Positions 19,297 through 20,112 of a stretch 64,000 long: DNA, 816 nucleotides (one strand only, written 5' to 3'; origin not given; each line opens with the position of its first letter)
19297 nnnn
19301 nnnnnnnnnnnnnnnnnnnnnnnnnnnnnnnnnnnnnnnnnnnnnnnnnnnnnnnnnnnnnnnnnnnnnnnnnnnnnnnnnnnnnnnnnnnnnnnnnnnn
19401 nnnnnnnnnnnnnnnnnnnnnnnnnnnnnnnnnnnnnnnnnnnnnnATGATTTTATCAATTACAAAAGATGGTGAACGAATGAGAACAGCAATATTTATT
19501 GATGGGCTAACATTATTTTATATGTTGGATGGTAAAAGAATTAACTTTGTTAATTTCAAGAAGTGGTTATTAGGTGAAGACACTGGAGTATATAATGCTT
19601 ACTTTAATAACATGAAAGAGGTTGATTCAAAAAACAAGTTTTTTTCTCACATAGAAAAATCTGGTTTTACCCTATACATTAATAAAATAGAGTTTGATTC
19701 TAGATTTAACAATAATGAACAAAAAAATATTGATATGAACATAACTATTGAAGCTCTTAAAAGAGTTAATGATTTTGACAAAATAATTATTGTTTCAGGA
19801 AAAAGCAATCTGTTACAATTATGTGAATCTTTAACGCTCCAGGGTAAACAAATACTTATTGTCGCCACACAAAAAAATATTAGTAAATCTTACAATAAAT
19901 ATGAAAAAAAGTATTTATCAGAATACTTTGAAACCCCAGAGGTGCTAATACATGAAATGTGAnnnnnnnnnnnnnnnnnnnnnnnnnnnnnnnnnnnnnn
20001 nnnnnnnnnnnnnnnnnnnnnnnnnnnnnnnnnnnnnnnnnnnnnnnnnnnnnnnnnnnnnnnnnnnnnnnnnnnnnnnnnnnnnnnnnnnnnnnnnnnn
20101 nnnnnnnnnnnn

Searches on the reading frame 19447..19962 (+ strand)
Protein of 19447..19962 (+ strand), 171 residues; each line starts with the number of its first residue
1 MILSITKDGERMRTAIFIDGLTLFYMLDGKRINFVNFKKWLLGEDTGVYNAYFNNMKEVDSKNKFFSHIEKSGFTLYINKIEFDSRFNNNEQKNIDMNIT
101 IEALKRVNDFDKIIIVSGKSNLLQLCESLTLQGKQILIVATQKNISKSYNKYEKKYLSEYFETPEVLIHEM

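Call 38: search_protein_families(library=pfam, proteins=[window:19447-19962:+], max_evalue=0.01)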
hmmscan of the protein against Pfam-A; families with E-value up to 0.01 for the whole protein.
window:19447-19962:+ (171 aa): 2 families
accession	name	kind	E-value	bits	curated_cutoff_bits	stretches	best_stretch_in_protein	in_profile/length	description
PF01936.24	NYN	-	9.8e-14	52.5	24.2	1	13-155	1-140/145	NYN domain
PF20090.4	DUF6482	-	0.0028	18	23.5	1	97-160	1-62/101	Family of unknown function (DUF6482)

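Call 94: search_protein_families(library=ncbifam, proteins=[window:19447-19962:+], max_evalue=0.001)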
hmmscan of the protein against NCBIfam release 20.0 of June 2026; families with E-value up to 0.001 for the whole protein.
window:19447-19962:+ (171 aa): 0 families
